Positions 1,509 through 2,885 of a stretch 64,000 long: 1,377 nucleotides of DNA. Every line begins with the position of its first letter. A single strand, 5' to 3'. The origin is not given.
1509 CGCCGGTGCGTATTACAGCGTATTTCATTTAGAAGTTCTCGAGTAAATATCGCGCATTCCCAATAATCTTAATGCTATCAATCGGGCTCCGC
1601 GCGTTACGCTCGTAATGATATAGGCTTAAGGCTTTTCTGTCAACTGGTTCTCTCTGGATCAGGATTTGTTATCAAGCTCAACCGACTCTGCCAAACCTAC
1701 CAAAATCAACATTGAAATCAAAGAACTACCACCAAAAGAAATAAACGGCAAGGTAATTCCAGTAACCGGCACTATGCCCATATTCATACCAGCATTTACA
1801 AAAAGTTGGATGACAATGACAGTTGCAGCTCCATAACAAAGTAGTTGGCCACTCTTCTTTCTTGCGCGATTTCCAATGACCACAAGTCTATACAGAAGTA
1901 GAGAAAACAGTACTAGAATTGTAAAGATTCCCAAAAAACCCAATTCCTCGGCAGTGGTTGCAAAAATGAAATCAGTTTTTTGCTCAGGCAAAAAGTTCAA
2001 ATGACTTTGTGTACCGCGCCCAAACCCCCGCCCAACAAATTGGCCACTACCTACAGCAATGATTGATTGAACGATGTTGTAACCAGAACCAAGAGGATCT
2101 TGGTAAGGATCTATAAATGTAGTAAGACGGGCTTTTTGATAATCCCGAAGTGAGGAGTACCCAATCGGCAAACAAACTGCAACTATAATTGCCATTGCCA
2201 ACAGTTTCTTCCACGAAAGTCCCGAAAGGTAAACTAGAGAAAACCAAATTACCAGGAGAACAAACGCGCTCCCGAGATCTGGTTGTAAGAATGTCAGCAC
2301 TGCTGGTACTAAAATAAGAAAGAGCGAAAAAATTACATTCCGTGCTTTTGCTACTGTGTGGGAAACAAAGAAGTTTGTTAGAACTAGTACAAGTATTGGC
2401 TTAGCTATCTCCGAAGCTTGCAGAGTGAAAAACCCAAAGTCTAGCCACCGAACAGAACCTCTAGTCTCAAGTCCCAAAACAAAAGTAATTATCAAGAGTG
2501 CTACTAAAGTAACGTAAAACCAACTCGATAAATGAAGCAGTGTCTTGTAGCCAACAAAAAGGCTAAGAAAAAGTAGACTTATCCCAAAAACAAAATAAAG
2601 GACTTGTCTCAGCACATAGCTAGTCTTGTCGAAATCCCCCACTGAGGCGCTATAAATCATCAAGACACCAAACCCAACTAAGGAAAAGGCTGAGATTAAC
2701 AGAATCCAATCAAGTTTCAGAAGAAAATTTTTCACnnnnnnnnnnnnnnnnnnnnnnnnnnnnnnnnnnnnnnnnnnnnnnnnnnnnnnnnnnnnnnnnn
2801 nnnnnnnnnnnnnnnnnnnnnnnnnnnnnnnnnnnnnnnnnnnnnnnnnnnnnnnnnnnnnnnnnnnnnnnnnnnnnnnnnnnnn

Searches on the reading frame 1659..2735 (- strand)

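Call 82: search_protein_families(library=pfam, proteins=[window:1659-2735:-], max_evalue=0.00001)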
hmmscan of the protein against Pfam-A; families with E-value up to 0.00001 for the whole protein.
window:1659-2735:- (358 aa): 1 family
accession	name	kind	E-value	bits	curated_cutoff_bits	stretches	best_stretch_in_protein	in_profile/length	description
PF01098.24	FTSW_RODA_SPOVE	-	3.4e-95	319.5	26.4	1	13-355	4-353/356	Cell cycle protein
